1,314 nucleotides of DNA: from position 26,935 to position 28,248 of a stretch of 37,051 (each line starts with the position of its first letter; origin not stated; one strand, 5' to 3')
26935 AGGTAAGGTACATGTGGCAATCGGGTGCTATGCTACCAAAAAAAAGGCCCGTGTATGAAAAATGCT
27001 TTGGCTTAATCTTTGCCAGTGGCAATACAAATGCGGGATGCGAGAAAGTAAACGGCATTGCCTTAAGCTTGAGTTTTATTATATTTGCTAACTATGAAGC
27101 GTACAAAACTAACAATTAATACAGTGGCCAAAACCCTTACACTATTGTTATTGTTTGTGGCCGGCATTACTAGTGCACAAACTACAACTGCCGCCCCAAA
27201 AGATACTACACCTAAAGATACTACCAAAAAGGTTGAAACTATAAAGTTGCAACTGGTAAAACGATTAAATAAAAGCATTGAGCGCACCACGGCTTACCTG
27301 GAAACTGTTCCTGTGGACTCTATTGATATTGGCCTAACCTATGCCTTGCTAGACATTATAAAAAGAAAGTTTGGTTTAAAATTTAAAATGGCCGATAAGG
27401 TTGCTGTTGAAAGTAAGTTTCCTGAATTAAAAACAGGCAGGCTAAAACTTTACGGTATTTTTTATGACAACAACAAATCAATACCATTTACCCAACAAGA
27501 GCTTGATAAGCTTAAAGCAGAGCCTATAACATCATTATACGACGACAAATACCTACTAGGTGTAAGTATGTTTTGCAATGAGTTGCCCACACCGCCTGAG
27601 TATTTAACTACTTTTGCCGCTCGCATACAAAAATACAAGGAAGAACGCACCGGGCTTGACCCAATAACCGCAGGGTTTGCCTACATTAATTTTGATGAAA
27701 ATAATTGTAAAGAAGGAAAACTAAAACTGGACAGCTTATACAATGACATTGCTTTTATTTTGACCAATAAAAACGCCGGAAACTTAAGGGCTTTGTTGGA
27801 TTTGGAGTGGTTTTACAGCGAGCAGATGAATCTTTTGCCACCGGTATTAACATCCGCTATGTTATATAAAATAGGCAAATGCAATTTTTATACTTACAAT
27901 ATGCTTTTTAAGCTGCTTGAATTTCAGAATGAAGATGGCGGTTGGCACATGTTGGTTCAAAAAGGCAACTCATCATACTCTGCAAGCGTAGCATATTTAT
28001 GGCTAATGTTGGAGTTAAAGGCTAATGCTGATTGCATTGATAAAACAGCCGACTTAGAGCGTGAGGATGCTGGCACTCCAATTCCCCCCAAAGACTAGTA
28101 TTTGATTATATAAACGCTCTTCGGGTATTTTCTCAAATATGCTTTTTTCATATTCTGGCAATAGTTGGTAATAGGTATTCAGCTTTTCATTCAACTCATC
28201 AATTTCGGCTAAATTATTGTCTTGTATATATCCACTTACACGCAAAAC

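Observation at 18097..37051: A locus of about 20 genes in two arms that fits no pathway I can name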

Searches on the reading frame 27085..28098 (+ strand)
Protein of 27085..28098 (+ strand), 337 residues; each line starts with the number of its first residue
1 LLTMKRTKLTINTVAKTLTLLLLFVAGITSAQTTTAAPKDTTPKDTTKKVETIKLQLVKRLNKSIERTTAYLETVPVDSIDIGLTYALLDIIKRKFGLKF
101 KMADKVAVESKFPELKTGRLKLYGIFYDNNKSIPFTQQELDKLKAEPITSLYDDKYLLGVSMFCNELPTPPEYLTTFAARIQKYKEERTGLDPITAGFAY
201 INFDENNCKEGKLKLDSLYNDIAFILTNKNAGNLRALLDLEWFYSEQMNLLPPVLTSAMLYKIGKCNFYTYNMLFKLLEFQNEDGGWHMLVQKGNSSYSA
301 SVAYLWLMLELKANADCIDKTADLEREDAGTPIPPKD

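Call 4: search_protein_families(library=pfam, proteins=[window:27085-28098:+], max_evalue=0.01)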
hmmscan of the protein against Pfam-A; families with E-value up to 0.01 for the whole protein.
window:27085-28098:+ (337 aa): 0 families

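Call 6: search_protein_families(library=ncbifam, proteins=[window:27085-28098:+], max_evalue=0.01)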
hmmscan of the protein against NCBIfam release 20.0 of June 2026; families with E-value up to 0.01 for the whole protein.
window:27085-28098:+ (337 aa): 0 families

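Call 39: search_solved_structures(query=window:27085-28098:+, max_evalue=10)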
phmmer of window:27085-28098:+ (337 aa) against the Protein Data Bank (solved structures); distinct sequences matched with E-value up to 10: 0.
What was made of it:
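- Tried and rejected: The secreted protein gave none (call 39).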

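Call 56: find_homologous_proteins(query=window:27085-28098:+, max_evalue=0.001)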
Query window:27085-28098:+ (337 aa): 6 proteins with E <= 0.001 among 2984 candidates.
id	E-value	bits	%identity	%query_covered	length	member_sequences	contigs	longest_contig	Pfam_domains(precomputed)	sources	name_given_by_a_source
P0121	1.1e-218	743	100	99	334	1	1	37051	-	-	-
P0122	7.4e-172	589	82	96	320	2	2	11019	-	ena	-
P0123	1.4e-159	549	75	99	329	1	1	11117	-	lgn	-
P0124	7.9e-110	385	57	95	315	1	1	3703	-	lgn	-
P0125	1.9e-107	378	55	96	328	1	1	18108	-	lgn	-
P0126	2.7e-107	377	53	97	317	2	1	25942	-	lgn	-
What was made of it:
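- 27085..28098 (+): Secreted all-helical protein from a very narrow family, embedded on the opposite strand. Only 6 homologs were found (call 56).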

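Call 59: find_encoding_contigs(protein=P0126, flank=10000, max_places=1)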
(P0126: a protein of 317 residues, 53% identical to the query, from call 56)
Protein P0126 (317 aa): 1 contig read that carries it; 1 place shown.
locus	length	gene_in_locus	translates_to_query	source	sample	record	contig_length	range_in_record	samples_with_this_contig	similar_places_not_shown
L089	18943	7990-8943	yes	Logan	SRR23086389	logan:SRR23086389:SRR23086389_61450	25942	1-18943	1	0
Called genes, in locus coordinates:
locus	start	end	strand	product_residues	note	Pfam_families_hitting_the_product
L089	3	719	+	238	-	?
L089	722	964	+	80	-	-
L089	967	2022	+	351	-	PF08545:ACP_syn_III, PF08541:ACP_syn_III_C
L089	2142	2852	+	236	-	PF00535:Glycos_transf_2 (weak)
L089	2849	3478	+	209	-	-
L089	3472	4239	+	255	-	PF05721:PhyH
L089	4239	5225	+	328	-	PF01040:UbiA (weak)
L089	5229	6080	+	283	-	PF04488:Gly_transf_sug (weak)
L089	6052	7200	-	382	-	PF13439:Glyco_transf_4, PF13579:Glyco_trans_4_4, PF00534:Glycos_transf_1, PF13692:Glyco_trans_1_4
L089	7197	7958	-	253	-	PF13803:DUF4184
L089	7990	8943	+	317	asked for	-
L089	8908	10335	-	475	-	PF13186:SPASM, PF04055:Radical_SAM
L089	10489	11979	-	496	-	PF13186:SPASM, PF04055:Radical_SAM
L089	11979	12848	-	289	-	PF05721:PhyH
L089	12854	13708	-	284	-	PF05721:PhyH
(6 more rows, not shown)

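Call 63: predict_structure(alignment_id=A6)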
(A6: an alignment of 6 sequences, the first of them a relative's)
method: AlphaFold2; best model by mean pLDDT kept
length: 334 residues; sequences in the alignment: 6
mean_pLDDT: 70.9   pTM: 0.72
mean pLDDT of the five models: 70.9, 66.0, 55.8, 55.5, 53.6
residues with pLDDT >= 90: 53; 70-90: 140; 50-70: 75; < 50: 66
segments of 3 or more residues with pLDDT < 50: 1-41, 116-130, 326-334
pLDDT, mean of each block of 10 residues (from residue 1): 33 44 38 39 69 93 91 60 72 71 62 52 42 63 73 72 69 87 87 84 72 86 85 76 75 91 88 90 82 84 94 79 49 37
secondary structure, 60 per line:
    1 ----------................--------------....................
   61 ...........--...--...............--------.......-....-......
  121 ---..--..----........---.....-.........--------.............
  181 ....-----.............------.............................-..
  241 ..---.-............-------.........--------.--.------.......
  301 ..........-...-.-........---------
elements in order: H11-26 H41-71 H79-93 H102-108 H110-113 H115-120 H134-141 H145-149 H151-159 H168-184 H190-202 H209-237 H239-242 H248-259 H268-275 H295-310 H318-325

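Call 65: fold_search(model_id=the predicted structure, library=pdb)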
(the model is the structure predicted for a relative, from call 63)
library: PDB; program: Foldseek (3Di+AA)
matches with E <= 10: 183; with E <= 0.001: 0
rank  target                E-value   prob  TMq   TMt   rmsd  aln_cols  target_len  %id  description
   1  6sbg                  1.0e-01  0.90  0.32  0.31  13.5       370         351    9  Structure of type II terpene cyclase MstE_R337A from Scytonema in complex with geranylgeranyl dihydroxybenzoate (substra (released 2020-07-15)
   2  9c9b_B                2.3e-01  0.63  0.29  0.30  12.4       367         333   11  Crystal structure of AprG complexed with an epimer of the octose product (released 2025-08-06)
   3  2bb6_A                4.4e-01  0.30  0.24  0.21  15.0       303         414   12  Structure of Cobalamin-complexed Bovine Transcobalamin in Monoclinic Crystal Form (released 2006-04-04)
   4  6jp4_A                5.0e-01  0.38  0.28  0.15  12.7       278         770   14  Crystal structure of the catalytic domain of a multi-domain alginate lyase Dp0100 from thermophilic bacterium Defluvii (released 2019-10-30)
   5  7qbe_C                5.5e-01  0.25  0.25  0.22  13.7       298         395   10  TC:CD320 in complex with nanobody TC-Nb11 (released 2022-03-16)
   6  6jpn_A                5.8e-01  0.35  0.24  0.12  12.4       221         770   16  Crystal structure of the catalytic domain of a multi-domain alginate lyase Dp0100 from thermophilic bacterium Defluvii (released 2019-10-30)
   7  8b0f_A                7.9e-01  0.21  0.24  0.09  12.0       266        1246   13  CryoEM structure of C5b8-CD59 (released 2023-02-22)
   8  4zrp_B                8.2e-01  0.28  0.25  0.22  13.8       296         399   13  TC:CD320 (released 2016-07-20)
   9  9n9j_P2               9.0e-01  0.33  0.27  0.17  10.6       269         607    8  Structure of a GRP94 folding intermediate engaged with a CCDC134- and FKBP11-bound secretory translocon (released 2025-11-19)
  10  5fo8_B                9.9e-01  0.21  0.24  0.12  11.4       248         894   13  Crystal Structure of Human Complement C3b in Complex with MCP (CCP1-4) (released 2016-04-06)
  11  8paj_B                1.0e+00  0.44  0.32  0.32  10.4       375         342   10  Crystal Structure of a Squalene-Hopene cyclase from Archangium gephyra (released 2024-06-26)
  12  8b6l_P                1.0e+00  0.30  0.27  0.18  10.4       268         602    9  Subtomogram average of the human Sec61-TRAP-OSTA-translocon (released 2022-12-07)
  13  8uqu_C                1.2e+00  0.08  0.15  0.18  22.1       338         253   14  Crystal Structure of N-terminal Domain of Fic Family Protein from Bordetella bronchiseptica (released 2024-10-30)
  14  6rur_B                1.3e+00  0.23  0.26  0.13  11.2       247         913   12  Structure of the SCIN stabilized C3bBb convertase bound to properdin (released 2019-08-21)
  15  4zrp_A                1.3e+00  0.21  0.25  0.21  13.8       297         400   12  TC:CD320 (released 2016-07-20)
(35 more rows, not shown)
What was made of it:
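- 27085..28098 (+): The AF2 model has pLDDT 71, with weak matches to (alpha/alpha)6 barrels (calls 63, 65).
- The secreted helical protein may be an (alpha/alpha)6 hydrolase or lyase of the kind found in EPS operons (call 65). The top weak fold hit of the secreted protein is the type II terpene cyclase MstE (call 65).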
